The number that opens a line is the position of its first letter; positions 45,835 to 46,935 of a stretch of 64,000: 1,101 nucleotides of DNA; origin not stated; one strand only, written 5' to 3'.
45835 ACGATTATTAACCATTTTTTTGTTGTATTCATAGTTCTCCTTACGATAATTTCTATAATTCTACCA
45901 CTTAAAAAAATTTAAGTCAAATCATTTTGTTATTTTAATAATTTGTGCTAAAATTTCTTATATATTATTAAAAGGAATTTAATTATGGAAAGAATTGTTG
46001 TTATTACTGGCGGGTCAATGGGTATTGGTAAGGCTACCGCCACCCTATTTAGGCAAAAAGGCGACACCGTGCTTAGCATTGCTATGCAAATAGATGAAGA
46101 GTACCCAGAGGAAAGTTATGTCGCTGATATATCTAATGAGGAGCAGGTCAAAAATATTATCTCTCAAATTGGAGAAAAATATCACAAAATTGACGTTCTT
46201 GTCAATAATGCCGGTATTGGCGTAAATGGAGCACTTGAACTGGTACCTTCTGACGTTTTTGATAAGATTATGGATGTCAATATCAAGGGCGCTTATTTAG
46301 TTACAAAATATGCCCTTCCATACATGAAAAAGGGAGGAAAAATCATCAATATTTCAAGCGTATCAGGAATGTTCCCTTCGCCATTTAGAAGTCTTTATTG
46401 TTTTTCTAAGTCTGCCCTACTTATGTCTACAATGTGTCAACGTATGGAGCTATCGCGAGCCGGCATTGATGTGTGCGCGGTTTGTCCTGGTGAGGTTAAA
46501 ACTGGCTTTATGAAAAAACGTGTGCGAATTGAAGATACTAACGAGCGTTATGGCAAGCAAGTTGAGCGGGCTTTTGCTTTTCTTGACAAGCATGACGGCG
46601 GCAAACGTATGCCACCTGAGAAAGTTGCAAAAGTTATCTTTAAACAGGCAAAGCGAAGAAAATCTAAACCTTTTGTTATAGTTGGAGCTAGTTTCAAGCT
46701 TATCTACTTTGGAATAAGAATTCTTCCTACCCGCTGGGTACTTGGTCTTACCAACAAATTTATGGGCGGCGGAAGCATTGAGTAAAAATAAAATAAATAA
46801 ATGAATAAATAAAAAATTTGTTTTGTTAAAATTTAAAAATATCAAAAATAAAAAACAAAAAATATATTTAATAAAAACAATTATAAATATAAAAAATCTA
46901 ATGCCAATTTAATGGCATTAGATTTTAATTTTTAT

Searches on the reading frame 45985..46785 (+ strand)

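Call 13: search_protein_families(library=pfam, proteins=[window:45985-46785:+])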
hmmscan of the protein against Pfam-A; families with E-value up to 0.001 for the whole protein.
window:45985-46785:+ (266 aa): 4 families
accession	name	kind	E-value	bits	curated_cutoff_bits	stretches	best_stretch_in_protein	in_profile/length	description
PF00106.31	adh_short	-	2.4e-44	151.6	26.6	1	4-179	2-190/195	short chain dehydrogenase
PF13561.12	adh_short_C2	-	6.9e-36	124.4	27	1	12-184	6-189/236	Enoyl-(Acyl carrier protein) reductase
PF08659.16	KR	-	2.2e-08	34.7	22.6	1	43-142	56-153/180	KR domain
PF01370.27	Epimerase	-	0.00049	20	20.9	1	5-131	1-120/240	NAD dependent epimerase/dehydratase family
